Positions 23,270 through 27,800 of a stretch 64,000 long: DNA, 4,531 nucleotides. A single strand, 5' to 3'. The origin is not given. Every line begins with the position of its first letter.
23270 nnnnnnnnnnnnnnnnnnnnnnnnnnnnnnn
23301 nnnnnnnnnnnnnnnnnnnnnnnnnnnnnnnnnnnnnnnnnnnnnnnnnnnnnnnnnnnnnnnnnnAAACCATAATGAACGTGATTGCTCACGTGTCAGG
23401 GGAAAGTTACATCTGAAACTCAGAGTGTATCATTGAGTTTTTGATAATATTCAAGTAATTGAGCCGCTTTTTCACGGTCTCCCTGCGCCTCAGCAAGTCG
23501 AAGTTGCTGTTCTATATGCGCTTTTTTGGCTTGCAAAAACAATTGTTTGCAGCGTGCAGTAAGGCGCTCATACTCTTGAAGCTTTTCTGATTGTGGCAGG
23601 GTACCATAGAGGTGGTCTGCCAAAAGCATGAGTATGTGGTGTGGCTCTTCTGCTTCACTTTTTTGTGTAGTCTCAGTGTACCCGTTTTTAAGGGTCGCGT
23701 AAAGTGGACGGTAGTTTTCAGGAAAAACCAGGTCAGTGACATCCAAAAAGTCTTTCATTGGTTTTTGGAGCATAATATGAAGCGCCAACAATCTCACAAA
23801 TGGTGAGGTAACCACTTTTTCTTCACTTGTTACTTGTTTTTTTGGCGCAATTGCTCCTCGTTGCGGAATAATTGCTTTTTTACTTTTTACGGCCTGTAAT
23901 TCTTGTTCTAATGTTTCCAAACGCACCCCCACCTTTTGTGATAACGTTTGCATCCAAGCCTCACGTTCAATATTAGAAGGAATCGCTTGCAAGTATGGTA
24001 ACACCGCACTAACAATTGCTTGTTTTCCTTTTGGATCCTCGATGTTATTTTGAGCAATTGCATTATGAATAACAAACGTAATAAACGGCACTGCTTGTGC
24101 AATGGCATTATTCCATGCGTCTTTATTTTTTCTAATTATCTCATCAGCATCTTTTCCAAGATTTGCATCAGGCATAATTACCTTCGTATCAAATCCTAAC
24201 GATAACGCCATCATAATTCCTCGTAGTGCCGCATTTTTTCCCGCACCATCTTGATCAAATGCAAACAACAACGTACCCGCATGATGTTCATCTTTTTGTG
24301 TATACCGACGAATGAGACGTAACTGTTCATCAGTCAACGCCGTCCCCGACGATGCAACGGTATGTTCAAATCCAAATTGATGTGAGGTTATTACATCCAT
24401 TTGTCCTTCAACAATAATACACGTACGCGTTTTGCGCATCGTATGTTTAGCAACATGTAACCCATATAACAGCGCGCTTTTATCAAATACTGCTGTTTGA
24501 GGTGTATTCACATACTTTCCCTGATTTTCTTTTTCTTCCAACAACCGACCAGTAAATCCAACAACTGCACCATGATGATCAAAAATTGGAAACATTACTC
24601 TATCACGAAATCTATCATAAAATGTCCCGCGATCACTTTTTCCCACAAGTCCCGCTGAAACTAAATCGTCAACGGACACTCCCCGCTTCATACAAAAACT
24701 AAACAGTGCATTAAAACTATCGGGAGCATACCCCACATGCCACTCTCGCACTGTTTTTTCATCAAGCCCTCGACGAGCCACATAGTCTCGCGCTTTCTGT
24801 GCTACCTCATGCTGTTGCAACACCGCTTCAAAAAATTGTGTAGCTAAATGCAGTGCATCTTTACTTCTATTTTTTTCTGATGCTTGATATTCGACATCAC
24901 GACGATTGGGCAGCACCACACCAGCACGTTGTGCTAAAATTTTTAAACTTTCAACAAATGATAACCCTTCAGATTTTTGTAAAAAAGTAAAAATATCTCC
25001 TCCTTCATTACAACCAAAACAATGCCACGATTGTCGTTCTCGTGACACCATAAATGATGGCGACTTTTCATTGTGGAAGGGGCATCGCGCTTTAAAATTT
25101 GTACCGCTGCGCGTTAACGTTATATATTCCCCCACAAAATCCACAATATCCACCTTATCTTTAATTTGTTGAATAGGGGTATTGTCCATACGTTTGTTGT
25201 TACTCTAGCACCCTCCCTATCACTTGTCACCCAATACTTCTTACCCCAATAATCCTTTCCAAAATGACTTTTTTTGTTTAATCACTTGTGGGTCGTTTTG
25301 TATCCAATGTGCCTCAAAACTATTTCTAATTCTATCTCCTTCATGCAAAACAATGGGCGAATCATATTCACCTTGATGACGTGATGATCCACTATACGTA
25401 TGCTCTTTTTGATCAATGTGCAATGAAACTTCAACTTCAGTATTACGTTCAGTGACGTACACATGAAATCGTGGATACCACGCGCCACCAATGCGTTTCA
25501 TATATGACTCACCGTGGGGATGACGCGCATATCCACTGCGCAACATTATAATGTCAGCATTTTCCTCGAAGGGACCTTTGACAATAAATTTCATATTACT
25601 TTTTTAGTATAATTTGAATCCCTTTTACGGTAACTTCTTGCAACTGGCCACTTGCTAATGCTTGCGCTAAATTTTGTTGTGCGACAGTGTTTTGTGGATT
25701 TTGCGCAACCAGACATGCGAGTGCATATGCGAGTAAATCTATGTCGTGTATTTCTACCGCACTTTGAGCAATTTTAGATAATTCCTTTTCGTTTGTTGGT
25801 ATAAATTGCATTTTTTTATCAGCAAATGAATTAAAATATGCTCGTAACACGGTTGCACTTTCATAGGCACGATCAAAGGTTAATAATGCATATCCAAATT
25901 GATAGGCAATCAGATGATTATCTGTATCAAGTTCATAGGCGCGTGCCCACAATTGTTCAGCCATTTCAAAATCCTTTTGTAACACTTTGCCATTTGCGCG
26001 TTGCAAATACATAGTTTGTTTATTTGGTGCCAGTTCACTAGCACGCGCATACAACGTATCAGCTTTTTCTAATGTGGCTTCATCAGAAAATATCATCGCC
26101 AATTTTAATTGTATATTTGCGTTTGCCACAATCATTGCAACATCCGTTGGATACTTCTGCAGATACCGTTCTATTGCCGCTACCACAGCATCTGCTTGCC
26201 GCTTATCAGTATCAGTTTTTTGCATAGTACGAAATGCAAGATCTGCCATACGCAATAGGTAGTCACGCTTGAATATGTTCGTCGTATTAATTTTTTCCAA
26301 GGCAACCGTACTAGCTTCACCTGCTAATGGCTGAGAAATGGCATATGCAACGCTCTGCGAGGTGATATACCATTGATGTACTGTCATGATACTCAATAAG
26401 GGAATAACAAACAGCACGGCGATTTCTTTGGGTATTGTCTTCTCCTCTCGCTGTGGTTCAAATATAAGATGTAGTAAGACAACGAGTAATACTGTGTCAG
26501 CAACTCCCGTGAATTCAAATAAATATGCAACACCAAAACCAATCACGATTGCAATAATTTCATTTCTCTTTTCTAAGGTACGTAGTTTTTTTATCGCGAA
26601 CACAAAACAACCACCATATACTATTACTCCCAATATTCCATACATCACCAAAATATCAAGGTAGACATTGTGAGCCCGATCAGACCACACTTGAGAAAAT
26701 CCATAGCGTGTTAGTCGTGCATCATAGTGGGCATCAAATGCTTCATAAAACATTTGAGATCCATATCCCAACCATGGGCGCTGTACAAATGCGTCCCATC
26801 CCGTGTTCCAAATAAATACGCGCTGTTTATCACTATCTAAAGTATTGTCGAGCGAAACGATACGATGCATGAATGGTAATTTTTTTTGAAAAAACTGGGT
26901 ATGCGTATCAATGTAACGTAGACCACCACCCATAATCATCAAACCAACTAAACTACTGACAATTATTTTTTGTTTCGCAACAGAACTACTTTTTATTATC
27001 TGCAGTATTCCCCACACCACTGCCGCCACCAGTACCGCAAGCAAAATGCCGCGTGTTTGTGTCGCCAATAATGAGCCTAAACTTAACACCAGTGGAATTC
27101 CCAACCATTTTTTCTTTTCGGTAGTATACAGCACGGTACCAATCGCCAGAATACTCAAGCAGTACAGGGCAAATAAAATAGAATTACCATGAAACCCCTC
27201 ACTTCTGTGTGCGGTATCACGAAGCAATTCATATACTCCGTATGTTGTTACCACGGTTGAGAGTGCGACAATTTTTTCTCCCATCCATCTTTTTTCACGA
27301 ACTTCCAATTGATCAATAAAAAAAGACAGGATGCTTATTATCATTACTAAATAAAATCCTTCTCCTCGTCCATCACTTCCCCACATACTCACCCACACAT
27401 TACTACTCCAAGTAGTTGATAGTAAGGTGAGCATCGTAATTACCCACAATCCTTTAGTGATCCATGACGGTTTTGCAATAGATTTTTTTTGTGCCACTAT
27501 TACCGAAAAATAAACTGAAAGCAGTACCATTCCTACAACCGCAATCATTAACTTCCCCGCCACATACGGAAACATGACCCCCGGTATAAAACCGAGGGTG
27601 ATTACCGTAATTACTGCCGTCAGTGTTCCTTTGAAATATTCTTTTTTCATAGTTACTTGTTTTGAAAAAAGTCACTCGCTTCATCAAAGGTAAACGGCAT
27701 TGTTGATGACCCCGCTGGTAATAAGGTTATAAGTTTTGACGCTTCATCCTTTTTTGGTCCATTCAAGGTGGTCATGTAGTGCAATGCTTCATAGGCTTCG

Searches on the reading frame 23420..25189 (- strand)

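Call 29: search_protein_families(library=pfam, proteins=[window:23420-25189:-], max_evalue=0.001)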
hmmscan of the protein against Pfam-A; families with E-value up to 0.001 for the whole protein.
window:23420-25189:- (589 aa): 6 families
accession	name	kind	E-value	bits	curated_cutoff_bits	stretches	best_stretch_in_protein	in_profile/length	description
PF08275.17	DNAG_N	-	3.3e-39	134.3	26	1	119-248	1-128/128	DNA primase catalytic core, N-terminal domain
PF01807.25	Zn_ribbon_DnaG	-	4.1e-34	116.8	24.9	1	4-95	4-95/98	CHC2 zinc finger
PF13155.12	Toprim_2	-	2.7e-16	60.2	22.1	1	258-352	1-88/88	Toprim-like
PF13662.12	Toprim_4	-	4.8e-14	52.8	25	1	256-334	2-80/85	Toprim domain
PF10410.14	DnaB_bind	-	7.4e-09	36.2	20.6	1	371-424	2-55/56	DnaB-helicase binding domain of primase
PF01751.28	Toprim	-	1.1e-08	35.6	23.1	1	258-325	3-77/96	Toprim domain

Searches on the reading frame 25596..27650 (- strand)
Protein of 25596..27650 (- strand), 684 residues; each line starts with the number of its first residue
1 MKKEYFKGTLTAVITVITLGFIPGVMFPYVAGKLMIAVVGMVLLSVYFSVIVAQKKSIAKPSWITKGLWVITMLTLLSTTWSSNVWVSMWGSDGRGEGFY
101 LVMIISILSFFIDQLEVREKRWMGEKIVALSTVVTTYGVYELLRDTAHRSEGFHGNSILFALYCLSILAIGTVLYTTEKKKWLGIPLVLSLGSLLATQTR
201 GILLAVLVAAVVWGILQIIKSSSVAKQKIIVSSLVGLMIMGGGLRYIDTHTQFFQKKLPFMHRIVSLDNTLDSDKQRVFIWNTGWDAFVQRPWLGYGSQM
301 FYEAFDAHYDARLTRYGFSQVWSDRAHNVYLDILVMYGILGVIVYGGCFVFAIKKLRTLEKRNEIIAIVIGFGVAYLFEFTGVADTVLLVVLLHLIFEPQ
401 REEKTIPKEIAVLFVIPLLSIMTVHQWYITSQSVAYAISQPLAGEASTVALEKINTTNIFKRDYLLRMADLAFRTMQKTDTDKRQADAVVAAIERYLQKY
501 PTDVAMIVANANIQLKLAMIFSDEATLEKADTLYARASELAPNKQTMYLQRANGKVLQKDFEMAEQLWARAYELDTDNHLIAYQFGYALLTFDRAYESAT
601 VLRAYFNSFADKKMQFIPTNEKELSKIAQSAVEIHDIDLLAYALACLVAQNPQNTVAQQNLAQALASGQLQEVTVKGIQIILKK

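Call 29: search_protein_families(library=pfam, proteins=[window:25596-27650:-], max_evalue=0.001)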
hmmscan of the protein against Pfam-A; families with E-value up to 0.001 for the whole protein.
window:25596-27650:- (684 aa): 1 family
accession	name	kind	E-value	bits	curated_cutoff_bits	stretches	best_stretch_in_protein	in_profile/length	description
PF04932.20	Wzy_C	-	9.7e-24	84.3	31.7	1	187-345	3-148/149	O-Antigen ligase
